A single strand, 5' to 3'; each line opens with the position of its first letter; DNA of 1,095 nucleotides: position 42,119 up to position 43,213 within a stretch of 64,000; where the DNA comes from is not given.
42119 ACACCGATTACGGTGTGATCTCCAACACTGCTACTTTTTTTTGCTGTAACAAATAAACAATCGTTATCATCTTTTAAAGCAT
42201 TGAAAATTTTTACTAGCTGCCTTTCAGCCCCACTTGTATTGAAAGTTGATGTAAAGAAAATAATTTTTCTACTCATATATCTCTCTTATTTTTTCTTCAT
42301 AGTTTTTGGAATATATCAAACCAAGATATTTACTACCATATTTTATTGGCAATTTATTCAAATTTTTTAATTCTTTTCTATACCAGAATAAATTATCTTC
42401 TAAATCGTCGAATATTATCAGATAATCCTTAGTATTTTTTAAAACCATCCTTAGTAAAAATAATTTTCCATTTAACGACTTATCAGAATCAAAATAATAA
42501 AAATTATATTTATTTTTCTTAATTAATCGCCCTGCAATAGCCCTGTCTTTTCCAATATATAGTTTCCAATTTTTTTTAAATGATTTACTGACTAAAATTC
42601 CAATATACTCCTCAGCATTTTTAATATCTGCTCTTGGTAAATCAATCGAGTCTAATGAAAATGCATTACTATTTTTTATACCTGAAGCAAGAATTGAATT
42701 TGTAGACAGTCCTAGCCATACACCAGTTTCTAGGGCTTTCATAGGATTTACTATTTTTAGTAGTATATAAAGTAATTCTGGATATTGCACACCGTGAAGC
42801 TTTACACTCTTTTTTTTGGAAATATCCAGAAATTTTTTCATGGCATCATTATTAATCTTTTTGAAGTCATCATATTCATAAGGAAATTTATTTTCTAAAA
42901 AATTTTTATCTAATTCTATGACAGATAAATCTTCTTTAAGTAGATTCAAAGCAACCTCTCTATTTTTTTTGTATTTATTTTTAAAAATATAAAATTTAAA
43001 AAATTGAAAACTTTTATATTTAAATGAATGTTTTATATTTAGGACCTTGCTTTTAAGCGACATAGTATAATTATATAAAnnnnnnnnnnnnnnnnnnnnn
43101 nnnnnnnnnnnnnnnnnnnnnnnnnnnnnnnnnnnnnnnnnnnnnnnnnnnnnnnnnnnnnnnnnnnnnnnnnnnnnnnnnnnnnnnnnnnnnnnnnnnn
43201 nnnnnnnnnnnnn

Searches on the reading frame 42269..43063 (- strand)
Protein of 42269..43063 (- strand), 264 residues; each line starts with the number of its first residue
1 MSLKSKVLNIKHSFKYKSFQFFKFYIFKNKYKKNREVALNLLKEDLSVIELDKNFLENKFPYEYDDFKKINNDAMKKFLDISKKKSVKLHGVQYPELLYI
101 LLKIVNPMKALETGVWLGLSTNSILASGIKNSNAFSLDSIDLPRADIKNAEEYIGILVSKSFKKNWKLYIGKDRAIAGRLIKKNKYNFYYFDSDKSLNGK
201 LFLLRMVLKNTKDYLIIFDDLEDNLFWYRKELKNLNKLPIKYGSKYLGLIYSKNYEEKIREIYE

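Call 9: search_protein_families(library=pfam, proteins=[window:42269-43063:-])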
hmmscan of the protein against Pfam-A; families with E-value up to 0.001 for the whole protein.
window:42269-43063:- (264 aa): 0 families

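Call 53: search_protein_families(library=pfam, proteins=[window:42269-43063:-], max_evalue=1)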
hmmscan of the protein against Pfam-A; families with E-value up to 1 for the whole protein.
window:42269-43063:- (264 aa): 2 families
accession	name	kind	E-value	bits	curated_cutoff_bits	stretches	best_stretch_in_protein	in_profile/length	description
PF13578.12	Methyltransf_24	-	0.0013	20.1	26.3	1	111-220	1-104/105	Methyltransferase domain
PF01596.23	Methyltransf_3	-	0.17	11.6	22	1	92-200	30-135/204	O-methyltransferase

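Call 88: search_protein_families(library=ncbifam, proteins=[window:42269-43063:-], max_evalue=0.001)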
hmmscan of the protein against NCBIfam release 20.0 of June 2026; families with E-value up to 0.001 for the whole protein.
window:42269-43063:- (264 aa): 0 families
